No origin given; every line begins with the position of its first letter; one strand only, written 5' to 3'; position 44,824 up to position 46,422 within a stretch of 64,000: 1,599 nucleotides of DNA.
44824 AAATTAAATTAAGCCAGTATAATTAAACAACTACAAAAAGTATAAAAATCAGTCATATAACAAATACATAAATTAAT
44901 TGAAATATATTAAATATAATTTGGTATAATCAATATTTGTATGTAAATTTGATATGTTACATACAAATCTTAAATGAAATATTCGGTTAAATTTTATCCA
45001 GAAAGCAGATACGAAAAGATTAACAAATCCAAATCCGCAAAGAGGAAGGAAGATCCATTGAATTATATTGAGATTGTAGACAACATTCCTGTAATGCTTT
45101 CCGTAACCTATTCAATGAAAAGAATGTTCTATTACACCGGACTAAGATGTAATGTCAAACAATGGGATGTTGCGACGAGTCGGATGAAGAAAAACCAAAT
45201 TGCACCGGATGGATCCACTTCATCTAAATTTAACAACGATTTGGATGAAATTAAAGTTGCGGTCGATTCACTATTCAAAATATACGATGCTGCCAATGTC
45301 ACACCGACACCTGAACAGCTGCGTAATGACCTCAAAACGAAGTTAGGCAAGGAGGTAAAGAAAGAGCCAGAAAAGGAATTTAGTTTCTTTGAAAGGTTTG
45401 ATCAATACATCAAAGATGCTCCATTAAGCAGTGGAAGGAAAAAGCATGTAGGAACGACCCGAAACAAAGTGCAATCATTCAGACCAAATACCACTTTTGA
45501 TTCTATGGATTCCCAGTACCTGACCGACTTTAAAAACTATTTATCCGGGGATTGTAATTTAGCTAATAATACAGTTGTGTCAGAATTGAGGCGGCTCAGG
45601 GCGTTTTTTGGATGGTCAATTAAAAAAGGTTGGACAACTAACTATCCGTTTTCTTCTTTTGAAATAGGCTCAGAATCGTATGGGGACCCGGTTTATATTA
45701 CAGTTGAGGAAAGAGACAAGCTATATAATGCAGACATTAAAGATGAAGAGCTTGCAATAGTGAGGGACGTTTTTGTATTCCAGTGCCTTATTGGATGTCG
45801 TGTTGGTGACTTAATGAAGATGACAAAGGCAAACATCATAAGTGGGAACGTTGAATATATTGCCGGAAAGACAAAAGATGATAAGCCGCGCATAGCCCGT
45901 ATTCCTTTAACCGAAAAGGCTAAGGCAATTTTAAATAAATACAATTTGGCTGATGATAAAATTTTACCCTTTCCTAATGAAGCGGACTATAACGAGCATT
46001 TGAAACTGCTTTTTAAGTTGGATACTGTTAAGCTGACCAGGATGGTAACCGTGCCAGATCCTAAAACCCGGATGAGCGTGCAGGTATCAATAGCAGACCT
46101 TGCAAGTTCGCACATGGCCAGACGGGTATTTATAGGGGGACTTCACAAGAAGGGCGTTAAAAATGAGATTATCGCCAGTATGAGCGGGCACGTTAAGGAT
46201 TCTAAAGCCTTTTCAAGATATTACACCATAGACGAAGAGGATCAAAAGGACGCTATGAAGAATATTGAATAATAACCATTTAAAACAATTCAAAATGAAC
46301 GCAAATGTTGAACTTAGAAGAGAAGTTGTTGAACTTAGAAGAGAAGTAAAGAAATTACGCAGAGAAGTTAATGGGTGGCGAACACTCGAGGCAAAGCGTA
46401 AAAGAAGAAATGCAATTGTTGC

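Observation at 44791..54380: Unclassifiable ~9.6-kb integrative element in tRNA-Arg(ACG) with 17-bp att repeats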

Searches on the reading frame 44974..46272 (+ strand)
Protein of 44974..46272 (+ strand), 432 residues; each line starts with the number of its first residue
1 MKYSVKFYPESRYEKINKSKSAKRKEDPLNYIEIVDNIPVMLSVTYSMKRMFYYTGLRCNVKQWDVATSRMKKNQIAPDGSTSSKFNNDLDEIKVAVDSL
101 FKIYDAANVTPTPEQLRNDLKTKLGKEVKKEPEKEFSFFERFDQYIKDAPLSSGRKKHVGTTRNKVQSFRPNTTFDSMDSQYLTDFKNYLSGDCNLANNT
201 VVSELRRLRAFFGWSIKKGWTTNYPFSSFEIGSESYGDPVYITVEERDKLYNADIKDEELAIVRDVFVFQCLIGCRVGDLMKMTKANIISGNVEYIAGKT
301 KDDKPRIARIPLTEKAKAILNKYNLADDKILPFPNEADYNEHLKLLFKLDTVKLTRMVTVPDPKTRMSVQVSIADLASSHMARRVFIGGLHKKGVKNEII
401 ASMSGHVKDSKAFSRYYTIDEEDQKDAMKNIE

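Call 6: search_protein_families(library=pfam, proteins=[window:44974-46272:+], max_evalue=0.01)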
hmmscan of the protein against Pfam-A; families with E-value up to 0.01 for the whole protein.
window:44974-46272:+ (432 aa): 3 families
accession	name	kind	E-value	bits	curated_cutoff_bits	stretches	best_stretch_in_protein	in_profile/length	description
PF13102.12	Phage_int_SAM_5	-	5.1e-14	52.9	22.3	1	137-229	1-96/98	Phage integrase SAM-like domain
PF00589.27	Phage_integrase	-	2.1e-06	28.1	27.1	1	242-421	3-170/172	Phage integrase family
PF17293.8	Arm-DNA-bind_5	-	3.9e-05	24.5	22.6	1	36-116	12-86/87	Arm DNA-binding domain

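Call 7: search_protein_families(library=phrogs, proteins=[window:44974-46272:+], max_evalue=0.01)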
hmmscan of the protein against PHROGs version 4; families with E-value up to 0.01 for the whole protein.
window:44974-46272:+ (432 aa): 3 families
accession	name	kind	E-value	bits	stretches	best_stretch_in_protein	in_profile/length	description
phrog_1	-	integration and excision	5e-23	83.2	1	123-431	157-447/611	integrase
phrog_216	-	integration and excision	1.3e-08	35.3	1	266-431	79-236/301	integrase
phrog_9208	-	integration and excision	0.0042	18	0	377-412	188-223/241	integrase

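Call 9: search_protein_families(library=ncbifam, proteins=[window:44974-46272:+], max_evalue=0.01)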
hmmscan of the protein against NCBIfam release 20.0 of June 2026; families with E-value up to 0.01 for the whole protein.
window:44974-46272:+ (432 aa): 4 families
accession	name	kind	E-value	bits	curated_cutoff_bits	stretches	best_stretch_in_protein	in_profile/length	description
TIGR02225.1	recomb_XerD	equivalog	1.2e-13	51.1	329.6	1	174-423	37-278/290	site-specific tyrosine recombinase XerD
TIGR02224.1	recomb_XerC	equivalog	6.7e-10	38.8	335.15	1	183-406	46-265/295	tyrosine recombinase XerC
NF001399.0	PRK00283.1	subfamily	1.3e-08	34.4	279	1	174-408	47-273/300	tyrosine recombinase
NF040815.2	recomb_XerA_Arch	equivalog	5.9e-06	26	220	1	170-426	31-261/263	site-specific tyrosine recombinase/integron integrase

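Call 16: search_protein_families(library=padloc, proteins=[window:44974-46272:+], max_evalue=0.01)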
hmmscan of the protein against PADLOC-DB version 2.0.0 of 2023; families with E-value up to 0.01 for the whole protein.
window:44974-46272:+ (432 aa): 0 families

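Call 24: list_cluster_members(proteins=[P0001, window:44974-46269:+, window:47411-48247:+, window:48383-48682:+, window:48682-49215:+, window:49240-50181:+, window:52683-53015:+, window:53201-53911:+, window:46265-46609:+, window:54878-55636:+])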
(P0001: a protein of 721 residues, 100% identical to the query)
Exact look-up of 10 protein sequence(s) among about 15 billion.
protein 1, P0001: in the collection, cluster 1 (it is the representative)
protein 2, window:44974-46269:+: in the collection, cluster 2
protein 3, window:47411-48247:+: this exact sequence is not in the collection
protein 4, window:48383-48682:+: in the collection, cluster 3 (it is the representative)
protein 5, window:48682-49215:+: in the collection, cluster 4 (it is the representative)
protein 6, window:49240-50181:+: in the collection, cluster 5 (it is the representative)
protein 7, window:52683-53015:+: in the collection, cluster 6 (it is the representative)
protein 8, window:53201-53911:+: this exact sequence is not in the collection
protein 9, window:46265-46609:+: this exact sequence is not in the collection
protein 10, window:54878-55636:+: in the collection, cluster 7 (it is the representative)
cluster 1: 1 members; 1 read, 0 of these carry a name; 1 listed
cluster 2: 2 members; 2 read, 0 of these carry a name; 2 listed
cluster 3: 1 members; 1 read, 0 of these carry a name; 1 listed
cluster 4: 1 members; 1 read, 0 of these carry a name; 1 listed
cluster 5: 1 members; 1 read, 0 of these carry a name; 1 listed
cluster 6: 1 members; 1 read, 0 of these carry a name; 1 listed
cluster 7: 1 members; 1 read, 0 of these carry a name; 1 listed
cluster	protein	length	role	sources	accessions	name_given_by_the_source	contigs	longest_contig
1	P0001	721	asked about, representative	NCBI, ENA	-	-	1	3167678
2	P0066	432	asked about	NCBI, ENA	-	-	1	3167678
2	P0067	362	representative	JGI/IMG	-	-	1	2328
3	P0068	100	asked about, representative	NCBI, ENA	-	-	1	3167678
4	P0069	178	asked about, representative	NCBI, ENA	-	-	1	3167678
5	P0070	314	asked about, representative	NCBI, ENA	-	-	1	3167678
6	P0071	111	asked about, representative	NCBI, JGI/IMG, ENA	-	-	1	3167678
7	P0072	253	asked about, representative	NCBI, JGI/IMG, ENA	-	-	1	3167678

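Call 26: find_related_loci(query=window:44974-46269:+, collection=viral_contigs, flank=10000)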
Query window:44974-46269:+ (432 aa) in viral_contigs; peptide patterns used: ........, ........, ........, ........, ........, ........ (x = any residue, [..] = any of these).
3 stretches matched a pattern, but none encodes a relative of the query by tblastn (E <= 1e-3).

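Call 50: search_protein_families(library=pfam, proteins=[L051:5318-5956:+, L037:4243-4920:+, L034:11796-12635:+, L074:5303-6100:+, L051:5959-6594:+, L058:261-911:+, L051:2102-2734:+, L019:12499-14355:+, L015:7718-9190:+, L074:6843-8174:+], max_evalue=0.05)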
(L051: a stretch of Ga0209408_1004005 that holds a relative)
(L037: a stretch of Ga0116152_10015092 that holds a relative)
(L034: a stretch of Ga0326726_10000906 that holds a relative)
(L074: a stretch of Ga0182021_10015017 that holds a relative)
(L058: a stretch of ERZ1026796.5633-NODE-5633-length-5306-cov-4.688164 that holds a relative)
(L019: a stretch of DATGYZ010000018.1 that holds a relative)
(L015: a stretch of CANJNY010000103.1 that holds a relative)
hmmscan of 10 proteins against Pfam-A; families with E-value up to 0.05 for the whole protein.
L051:5318-5956:+ (212 aa): 0 families

L037:4243-4920:+ (225 aa): 1 family
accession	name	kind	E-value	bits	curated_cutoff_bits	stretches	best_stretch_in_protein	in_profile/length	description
PF19817.4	DUF6300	-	0.022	15.3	27.8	0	18-53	47-81/110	Family of unknown function (DUF6300)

L034:11796-12635:+ (279 aa): 2 families
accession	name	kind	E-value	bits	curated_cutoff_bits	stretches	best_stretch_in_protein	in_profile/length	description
PF18206.8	Porphyrn_cat_1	-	0.0038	18.3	27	1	4-42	9-48/105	Porphyranase beta-sandwich domain 1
PF08681.18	TacA1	-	0.043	14.2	21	0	21-39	1-19/80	Antitoxin TacA 1-like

L074:5303-6100:+ (265 aa): 0 families

L051:5959-6594:+ (211 aa): 3 families
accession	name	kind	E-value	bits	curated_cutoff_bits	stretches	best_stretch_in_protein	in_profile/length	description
PF20606.3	DUF6799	-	0.022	15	26.8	0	160-185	37-62/63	Domain of unknown function (DUF6799)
PF06152.16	Phage_min_cap2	-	0.023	14.1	26.3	1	52-111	7-62/366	Phage minor capsid protein 2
PF06160.17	EzrA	-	0.023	13.5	39.6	1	47-129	16-98/557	Septation ring formation regulator, EzrA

L058:261-911:+ (216 aa): 2 families
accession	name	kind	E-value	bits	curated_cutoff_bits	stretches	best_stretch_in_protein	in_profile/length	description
PF11300.13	DUF3102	-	1.8e-10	41.6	24.4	1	27-75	22-70/129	Protein of unknown function (DUF3102)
PF20594.3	DUF6794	-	0.0016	18.9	27.1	1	37-85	27-73/83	Domain of unknown function (DUF6794)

L051:2102-2734:+ (210 aa): 1 family
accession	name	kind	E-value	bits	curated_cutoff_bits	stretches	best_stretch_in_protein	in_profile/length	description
PF09687.15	PRESAN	-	0.026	15.4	23.7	0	38-75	85-121/125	Plasmodium RESA N-terminal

L019:12499-14355:+ (618 aa): 0 families

L015:7718-9190:+ (490 aa): 1 family
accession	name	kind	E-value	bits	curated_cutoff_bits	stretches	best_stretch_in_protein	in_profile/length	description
PF22530.2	Terminase-T7_RNaseH-like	-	2.6e-05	24.9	27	1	325-422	1-97/108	Terminase Bacteriophage T7, Ribonuclease H-like domain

L074:6843-8174:+ (443 aa): 1 family
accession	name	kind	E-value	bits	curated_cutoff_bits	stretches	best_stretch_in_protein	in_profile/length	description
PF03237.21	Terminase_6N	-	0.00025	21.2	22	1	28-235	2-203/215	Terminase large subunit, T4likevirus-type, N-terminal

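Call 51: search_protein_families(library=phrogs, proteins=[L051:5318-5956:+, L037:4243-4920:+, L034:11796-12635:+, L074:5303-6100:+, L051:5959-6594:+, L058:261-911:+, L051:2102-2734:+, L019:12499-14355:+, L015:7718-9190:+, L074:6843-8174:+], max_evalue=0.05)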
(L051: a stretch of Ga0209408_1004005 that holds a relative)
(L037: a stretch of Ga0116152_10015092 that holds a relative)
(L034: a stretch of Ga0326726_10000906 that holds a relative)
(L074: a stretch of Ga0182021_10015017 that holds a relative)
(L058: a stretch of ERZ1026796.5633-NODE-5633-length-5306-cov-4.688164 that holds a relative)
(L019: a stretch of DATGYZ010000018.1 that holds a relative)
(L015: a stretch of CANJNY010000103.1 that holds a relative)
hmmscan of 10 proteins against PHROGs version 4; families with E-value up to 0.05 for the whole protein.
L051:5318-5956:+ (212 aa): 0 families

L037:4243-4920:+ (225 aa): 0 families

L034:11796-12635:+ (279 aa): 0 families

L074:5303-6100:+ (265 aa): 0 families

L051:5959-6594:+ (211 aa): 3 families
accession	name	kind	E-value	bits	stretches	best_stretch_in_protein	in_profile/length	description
phrog_12993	-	unknown function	0.015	16.2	1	43-77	56-90/143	-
phrog_13196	-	tail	0.036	15.1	0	97-160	82-144/151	major tail protein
phrog_2231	-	unknown function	0.048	13.1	0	51-97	265-311/674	-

L058:261-911:+ (216 aa): 4 families
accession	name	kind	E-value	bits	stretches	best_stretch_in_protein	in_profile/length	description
phrog_6146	-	unknown function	5.1e-21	76.4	1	10-97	35-132/197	-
phrog_15609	-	unknown function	2.3e-10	41.3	1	28-76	29-77/316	-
phrog_1748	-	unknown function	0.00027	21.2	1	15-70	51-105/302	-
phrog_11916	-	unknown function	0.023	16.1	1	40-74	5-38/107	-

L051:2102-2734:+ (210 aa): 0 families

L019:12499-14355:+ (618 aa): 3 families
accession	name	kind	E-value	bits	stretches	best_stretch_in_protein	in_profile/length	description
phrog_33803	-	unknown function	9.3e-16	58.2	1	5-446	123-586/762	-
phrog_30639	-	unknown function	2.9e-14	53.4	1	4-222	4-224/815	-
phrog_23570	-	head and packaging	1.3e-11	44.5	1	1-133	1-135/905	virion structural protein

L015:7718-9190:+ (490 aa): 5 families
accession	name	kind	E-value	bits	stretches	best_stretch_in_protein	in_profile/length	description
phrog_38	-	head and packaging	1.3e-88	299.6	2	185-475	406-705/760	terminase large subunit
phrog_4758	-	head and packaging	1.4e-56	192.5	1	25-260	22-240/243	terminase large subunit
phrog_30251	-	head and packaging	2.8e-50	172.4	1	47-462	42-449/799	terminase large subunit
phrog_5573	-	head and packaging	2.6e-27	96.8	1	243-480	7-241/250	terminase large subunit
phrog_979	-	head and packaging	0.022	14.4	1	330-482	452-608/642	terminase large subunit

L074:6843-8174:+ (443 aa): 2 families
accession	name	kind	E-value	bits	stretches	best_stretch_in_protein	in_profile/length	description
phrog_2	-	head and packaging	1.3e-26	94.6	1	16-428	275-595/807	terminase large subunit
phrog_979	-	head and packaging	3.6e-18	66.6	2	14-174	157-307/642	terminase large subunit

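Call 64: search_protein_families(library=pfam, proteins=[L043:8340-11420:+, L043:3991-5553:+, L043:5550-6584:+, L043:6581-7732:+, L036:13315-16026:+, L036:16456-18102:+, L036:18219-20147:+, L015:9284-10477:-, L043:1030-1656:+, L036:7155-8678:+], max_evalue=0.001)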
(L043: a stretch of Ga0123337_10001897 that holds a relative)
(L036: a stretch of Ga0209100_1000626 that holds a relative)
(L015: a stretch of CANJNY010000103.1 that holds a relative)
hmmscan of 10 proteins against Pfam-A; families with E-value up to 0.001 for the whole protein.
L043:8340-11420:+ (1026 aa): 6 families
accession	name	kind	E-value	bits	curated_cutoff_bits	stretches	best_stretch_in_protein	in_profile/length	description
PF12008.13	EcoR124_C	-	5.9e-65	219.9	23.1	1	755-1015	1-260/260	Type I restriction and modification enzyme - subunit R C terminal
PF22679.2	T1R_D3-like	-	4.5e-60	203.1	27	1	566-734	2-158/158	Type I restriction enzyme subunit R domain 3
PF18766.7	SWI2_SNF2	-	3.9e-56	190.6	26.7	1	297-524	1-204/221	SWI2/SNF2 ATPase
PF04313.20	HSDR_N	-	3.8e-40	138.3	25.1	1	29-224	1-196/198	Type I restriction enzyme R protein N terminus (HSDR_N)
PF04851.21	ResIII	-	5.2e-39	134.2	22.5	1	293-461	3-163/164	Type III restriction enzyme, res subunit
PF00270.35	DEAD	-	7.5e-10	39.2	26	1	330-461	22-161/167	DEAD/DEAH box helicase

L043:3991-5553:+ (520 aa): 5 families
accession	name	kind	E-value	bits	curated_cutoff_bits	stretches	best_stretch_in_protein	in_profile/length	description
PF02384.22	N6_Mtase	-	3.4e-116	388.4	20.4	1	175-483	2-310/311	N-6 DNA Methylase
PF12161.14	HsdM_N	-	8.7e-22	78.6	24.5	1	10-163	1-135/135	HsdM N-terminal domain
PF07669.17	Eco57I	-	2e-05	25.2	25.3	1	272-389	44-165/171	Eco57I restriction-modification methylase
PF01170.24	UPF0020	-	0.00039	20.6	22.3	0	215-309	22-133/197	RMKL-like, methyltransferase domain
PF05175.20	MTS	-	0.00051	20.2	23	0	218-308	28-109/170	Methyltransferase small domain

L043:5550-6584:+ (344 aa): 1 family
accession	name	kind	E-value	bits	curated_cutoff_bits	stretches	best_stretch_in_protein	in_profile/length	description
PF13310.11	Virulence_RhuM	-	3.1e-106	354.7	33.7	1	72-315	1-245/252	Virulence protein RhuM family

L043:6581-7732:+ (383 aa): 1 family
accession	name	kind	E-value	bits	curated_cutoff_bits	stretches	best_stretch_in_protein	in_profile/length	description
PF01420.25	Methylase_S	-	2.2e-37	129.3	22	2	13-164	1-163/168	Type I restriction modification DNA specificity domain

L036:13315-16026:+ (903 aa): 7 families
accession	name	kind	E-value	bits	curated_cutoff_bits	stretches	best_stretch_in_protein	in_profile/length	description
PF20473.4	MmeI_Mtase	-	3.6e-106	354.5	27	1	322-574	2-252/259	MmeI, DNA-methyltransferase domain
PF20466.3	MmeI_TRD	-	5.7e-68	228.8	27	1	601-802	3-207/207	MmeI, target recognition domain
PF20464.3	MmeI_N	-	1.4e-29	104.2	27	1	1-159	1-181/181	MmeI, N-terminal domain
PF20465.4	MmeI_hel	-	6.2e-26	91.4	27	1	169-246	1-75/75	MmeI, helicase spacer domain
PF20467.3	MmeI_C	-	9e-19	67.9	27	1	815-880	14-79/83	MmeI, C-terminal domain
PF07669.17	Eco57I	-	3.1e-08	34.4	25.3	1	390-530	2-146/171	Eco57I restriction-modification methylase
PF02384.22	N6_Mtase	-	0.0003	20.6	20.4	1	340-471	47-138/311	N-6 DNA Methylase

L036:16456-18102:+ (548 aa): 2 families
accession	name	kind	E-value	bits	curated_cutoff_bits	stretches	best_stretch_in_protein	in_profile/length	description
PF13749.12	HATPase_c_4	-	1.2e-17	64.1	26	1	298-380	3-88/89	Putative ATP-dependent DNA helicase recG C-terminal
PF04326.19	SLFN_AlbA_2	-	1.2e-10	42.4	25.3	1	4-123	1-116/118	Schlafen, AlbA_2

L036:18219-20147:+ (642 aa): 3 families
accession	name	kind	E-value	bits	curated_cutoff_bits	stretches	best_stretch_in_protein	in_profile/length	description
PF00270.35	DEAD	-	3.7e-08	33.7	26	1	26-189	3-157/167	DEAD/DEAH box helicase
PF04851.21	ResIII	-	2.4e-07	31.2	22.5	1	23-190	4-160/164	Type III restriction enzyme, res subunit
PF00271.37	Helicase_C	-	0.00025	21.7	23.5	0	325-376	58-108/110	Helicase conserved C-terminal domain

L015:9284-10477:- (397 aa): 2 families
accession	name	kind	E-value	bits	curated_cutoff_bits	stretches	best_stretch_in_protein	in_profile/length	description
PF13455.12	MUG113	-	9.5e-14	52.2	22.3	1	289-375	1-71/73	Meiotically up-regulated gene 113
PF10544.15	T5orf172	-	1.5e-09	38.7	20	1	268-376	1-99/101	T5orf172 domain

L043:1030-1656:+ (208 aa): 1 family
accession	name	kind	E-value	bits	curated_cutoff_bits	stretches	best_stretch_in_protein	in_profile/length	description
PF19781.4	DUF6266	-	1.9e-05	24.7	23.4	1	14-204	3-195/198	Family of unknown function (DUF6266)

L036:7155-8678:+ (507 aa): 0 families
